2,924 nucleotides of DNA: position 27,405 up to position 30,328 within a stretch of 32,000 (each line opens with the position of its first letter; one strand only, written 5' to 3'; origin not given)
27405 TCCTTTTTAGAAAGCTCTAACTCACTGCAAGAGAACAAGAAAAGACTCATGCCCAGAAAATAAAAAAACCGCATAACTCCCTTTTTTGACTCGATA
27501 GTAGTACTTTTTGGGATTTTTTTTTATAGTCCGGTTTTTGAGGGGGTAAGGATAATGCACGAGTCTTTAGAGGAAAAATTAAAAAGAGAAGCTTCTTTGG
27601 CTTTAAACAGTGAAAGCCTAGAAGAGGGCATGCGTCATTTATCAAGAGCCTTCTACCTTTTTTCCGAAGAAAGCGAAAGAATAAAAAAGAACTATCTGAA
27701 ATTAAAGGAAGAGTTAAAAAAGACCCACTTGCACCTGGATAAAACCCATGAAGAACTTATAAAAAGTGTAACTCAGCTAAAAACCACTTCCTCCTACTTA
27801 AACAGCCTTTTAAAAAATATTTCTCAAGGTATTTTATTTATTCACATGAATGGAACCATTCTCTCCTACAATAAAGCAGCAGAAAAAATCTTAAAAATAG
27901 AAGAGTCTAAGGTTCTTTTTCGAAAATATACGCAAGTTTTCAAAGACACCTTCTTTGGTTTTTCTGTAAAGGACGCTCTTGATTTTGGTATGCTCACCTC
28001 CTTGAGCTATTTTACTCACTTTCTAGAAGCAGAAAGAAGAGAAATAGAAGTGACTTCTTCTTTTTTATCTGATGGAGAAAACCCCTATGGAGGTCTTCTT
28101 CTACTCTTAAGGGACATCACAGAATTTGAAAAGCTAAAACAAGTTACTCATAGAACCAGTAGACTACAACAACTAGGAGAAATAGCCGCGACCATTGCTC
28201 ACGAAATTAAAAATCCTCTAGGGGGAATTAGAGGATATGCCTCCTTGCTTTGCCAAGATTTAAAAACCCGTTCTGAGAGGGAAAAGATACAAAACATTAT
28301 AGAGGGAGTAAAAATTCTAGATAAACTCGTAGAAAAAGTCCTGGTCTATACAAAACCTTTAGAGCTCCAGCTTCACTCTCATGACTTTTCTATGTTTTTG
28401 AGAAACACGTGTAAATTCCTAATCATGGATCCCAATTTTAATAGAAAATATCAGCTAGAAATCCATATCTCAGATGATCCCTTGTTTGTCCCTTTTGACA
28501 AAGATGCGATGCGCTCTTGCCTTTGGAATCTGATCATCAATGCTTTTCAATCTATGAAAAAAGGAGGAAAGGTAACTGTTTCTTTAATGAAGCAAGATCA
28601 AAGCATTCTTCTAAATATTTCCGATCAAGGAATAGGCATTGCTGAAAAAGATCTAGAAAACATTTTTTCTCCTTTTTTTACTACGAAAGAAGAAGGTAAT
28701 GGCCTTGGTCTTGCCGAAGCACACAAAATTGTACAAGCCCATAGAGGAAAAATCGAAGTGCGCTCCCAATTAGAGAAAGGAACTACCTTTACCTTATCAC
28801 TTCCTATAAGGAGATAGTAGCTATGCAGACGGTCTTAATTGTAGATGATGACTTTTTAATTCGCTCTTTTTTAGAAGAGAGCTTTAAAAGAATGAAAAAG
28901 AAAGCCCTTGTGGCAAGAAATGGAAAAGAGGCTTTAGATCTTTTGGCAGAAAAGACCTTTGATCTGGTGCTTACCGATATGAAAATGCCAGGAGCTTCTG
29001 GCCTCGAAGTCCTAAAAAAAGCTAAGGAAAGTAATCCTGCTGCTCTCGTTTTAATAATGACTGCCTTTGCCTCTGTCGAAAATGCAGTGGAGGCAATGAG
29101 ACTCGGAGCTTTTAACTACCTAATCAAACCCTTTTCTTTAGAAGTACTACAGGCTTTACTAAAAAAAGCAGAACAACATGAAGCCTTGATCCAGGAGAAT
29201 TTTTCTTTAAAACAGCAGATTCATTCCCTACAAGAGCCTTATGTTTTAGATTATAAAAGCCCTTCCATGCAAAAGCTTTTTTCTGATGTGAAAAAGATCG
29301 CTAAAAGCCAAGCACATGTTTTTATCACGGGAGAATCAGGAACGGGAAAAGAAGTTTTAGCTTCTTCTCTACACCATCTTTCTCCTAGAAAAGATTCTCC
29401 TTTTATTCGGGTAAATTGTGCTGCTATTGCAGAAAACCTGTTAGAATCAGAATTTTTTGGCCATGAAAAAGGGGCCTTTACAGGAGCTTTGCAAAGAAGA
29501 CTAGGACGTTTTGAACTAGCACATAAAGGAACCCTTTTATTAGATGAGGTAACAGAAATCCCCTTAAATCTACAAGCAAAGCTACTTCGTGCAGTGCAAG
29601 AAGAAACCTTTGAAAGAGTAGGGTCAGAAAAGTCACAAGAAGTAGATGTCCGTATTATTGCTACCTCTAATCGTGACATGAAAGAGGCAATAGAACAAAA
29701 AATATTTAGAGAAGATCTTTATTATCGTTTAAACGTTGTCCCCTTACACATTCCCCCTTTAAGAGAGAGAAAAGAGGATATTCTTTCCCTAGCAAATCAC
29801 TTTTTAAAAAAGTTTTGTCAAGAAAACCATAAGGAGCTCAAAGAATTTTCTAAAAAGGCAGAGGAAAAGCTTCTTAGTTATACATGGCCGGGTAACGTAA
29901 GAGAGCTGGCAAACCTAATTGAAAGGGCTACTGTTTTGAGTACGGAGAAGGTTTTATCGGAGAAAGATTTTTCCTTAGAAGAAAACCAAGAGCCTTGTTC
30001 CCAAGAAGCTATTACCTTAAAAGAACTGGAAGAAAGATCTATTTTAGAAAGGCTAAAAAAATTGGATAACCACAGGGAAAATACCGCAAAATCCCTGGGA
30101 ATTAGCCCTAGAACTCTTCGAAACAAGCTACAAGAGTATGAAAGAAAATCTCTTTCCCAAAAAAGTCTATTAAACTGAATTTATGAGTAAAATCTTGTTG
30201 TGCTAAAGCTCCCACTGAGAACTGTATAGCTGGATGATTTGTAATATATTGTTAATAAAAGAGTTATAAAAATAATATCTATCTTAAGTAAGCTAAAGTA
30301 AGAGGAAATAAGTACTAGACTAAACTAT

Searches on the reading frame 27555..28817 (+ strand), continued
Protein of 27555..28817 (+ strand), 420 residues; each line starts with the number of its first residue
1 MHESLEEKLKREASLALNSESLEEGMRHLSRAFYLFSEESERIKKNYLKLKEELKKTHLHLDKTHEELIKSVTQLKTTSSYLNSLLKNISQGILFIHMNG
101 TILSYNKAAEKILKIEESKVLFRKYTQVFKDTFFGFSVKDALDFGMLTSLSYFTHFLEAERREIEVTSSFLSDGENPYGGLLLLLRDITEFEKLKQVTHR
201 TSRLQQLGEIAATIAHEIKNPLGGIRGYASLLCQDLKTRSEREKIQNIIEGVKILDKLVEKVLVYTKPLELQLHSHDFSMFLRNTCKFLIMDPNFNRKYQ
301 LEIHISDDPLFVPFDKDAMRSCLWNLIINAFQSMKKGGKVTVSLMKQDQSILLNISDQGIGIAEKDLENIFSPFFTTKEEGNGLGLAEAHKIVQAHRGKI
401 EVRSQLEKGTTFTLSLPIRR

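Call 79: find_encoding_contigs(protein=P0009, flank=10000, max_places=3)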
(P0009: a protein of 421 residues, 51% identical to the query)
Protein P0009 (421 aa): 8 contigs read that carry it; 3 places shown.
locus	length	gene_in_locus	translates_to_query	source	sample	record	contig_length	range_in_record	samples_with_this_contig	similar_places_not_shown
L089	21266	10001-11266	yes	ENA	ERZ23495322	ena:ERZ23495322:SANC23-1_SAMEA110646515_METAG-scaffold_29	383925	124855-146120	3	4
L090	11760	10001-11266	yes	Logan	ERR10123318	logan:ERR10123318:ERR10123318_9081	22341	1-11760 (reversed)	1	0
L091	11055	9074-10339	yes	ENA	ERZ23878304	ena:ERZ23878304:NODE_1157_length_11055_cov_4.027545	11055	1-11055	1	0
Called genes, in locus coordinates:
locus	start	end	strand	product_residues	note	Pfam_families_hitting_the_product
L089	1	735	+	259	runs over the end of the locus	PF01416:PseudoU_synth_1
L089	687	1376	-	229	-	PF00702:Hydrolase, PF13419:HAD_2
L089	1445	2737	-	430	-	PF05677:DUF818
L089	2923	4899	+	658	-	PF00884:Sulfatase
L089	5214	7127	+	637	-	PF00884:Sulfatase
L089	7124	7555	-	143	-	-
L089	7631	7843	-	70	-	PF00313:CSD, PF08206:OB_RNB (weak)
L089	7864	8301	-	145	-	PF02643:DUF192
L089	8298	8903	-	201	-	PF21549:PRDM2_PR, PF00856:SET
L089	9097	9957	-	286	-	-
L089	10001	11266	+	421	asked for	PF00989:PAS, PF13426:PAS_9 (faint), PF00512:HisKA, PF02518:HATPase_c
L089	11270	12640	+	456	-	PF00072:Response_reg, PF00158:Sigma54_activat, PF14532:Sigma54_activ_2, PF07728:AAA_5, PF25601:AAA_lid_14, PF02954:HTH_8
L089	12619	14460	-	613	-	PF01973:MptE-like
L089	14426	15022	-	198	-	-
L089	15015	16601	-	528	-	PF01973:MptE-like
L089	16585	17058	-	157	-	PF13588:HSDR_N_2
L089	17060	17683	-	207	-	PF02482:Ribosomal_S30AE, PF16321:Ribosom_S30AE_C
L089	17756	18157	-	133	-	PF17775:YchJ_M-like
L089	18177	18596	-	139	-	PF02600:DsbB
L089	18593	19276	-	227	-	PF13462:Thioredoxin_4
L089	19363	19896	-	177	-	-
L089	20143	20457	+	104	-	-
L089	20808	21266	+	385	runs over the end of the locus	PF12796:Ank_2, PF00023:Ank (weak), PF13637:Ank_4 (weak), PF13637:Ank_4, PF12796:Ank_2, PF13857:Ank_5, PF13637:Ank_4, PF12796:Ank_2, +9 more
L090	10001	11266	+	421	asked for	PF00989:PAS, PF13426:PAS_9 (faint), PF00512:HisKA, PF02518:HATPase_c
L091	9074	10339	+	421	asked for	PF00989:PAS, PF13426:PAS_9 (faint), PF00512:HisKA, PF02518:HATPase_c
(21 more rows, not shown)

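Call 80: find_encoding_contigs(protein=P0006, flank=10000, max_places=2)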
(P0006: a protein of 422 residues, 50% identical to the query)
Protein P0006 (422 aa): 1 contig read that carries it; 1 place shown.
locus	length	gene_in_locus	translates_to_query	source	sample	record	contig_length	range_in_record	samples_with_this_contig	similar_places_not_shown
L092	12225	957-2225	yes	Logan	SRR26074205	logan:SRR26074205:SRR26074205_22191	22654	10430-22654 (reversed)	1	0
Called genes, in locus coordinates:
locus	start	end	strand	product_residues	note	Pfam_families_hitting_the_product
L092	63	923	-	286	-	-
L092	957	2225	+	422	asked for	PF00989:PAS, PF13426:PAS_9 (weak), PF00512:HisKA, PF02518:HATPase_c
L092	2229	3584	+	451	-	PF00072:Response_reg, PF00158:Sigma54_activat, PF14532:Sigma54_activ_2, PF07728:AAA_5 (weak), PF25601:AAA_lid_14, PF02954:HTH_8, PF13384:HTH_23 (faint)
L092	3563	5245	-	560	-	PF01973:MptE-like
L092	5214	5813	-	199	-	-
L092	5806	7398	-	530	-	PF01973:MptE-like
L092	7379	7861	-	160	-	PF13588:HSDR_N_2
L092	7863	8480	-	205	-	PF02482:Ribosomal_S30AE, PF16321:Ribosom_S30AE_C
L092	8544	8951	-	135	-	PF17775:YchJ_M-like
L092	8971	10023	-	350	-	PF00899:ThiF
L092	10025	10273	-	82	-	PF02597:ThiS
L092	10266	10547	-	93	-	PF07862:Nif11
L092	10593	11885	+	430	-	PF02624:YcaO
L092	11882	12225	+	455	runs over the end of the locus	PF07812:TfuA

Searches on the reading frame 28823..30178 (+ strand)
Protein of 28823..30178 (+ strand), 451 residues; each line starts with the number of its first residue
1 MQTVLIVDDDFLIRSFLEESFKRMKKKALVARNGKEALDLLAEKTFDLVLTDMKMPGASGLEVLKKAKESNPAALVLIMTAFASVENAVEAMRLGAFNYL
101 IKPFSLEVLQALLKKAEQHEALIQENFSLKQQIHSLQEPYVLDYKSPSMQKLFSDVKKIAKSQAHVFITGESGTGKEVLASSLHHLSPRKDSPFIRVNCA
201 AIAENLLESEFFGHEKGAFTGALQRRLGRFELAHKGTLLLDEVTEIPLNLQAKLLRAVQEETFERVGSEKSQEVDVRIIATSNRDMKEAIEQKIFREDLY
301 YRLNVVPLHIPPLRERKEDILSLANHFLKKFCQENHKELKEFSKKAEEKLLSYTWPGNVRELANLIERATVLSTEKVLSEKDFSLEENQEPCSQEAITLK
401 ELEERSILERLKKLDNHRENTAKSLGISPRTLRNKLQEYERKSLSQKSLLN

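Call 8: search_protein_families(library=pfam, proteins=[window:28823-30178:+], max_evalue=0.01)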
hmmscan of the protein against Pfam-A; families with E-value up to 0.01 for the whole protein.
window:28823-30178:+ (451 aa): 12 families
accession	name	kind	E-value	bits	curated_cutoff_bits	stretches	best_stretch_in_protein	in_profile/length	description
PF00158.32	Sigma54_activat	-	4.5e-70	235.1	20.2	1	145-308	4-167/168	Sigma-54 interaction domain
PF00072.30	Response_reg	-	8.3e-27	94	30.2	1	4-113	1-110/111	Response regulator receiver domain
PF25601.1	AAA_lid_14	-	1.8e-26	92.2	27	1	314-390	1-77/87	AAA+ ATPase lid domain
PF14532.12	Sigma54_activ_2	-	1.4e-23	84.1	25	1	145-313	3-138/138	Sigma-54 interaction domain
PF02954.25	HTH_8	-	7.3e-08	32.5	22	1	398-439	1-42/42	Bacterial regulatory protein, Fis family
PF07728.20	AAA_5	-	7.7e-08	32.9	22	1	165-287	1-126/139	AAA domain (dynein-related subfamily)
PF01078.27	Mg_chelatase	-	1.3e-05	25.1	20.3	1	160-258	18-130/207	Magnesium chelatase, subunit ChlI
PF00004.35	AAA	-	0.00023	22.1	21.2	1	167-298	2-121/131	ATPase family associated with various cellular activities (AAA)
PF13191.12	AAA_16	-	0.00034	21.6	32.6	1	149-238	9-89/167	AAA ATPase domain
PF13401.12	AAA_22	-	0.0011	19.7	27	1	162-201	4-43/130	AAA domain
PF07724.20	AAA_2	-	0.0015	19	27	1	164-295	4-136/166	AAA domain (Cdc48 subfamily)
PF20720.3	nSTAND3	-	0.0024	18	27.2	1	151-187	5-41/155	Novel STAND NTPase 3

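Call 14: find_encoding_contigs(protein=window:28823-30178:+, flank=10000, max_places=6)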
Protein window:28823-30178:+ (451 aa): no gene with exactly this product is on record in the collection.
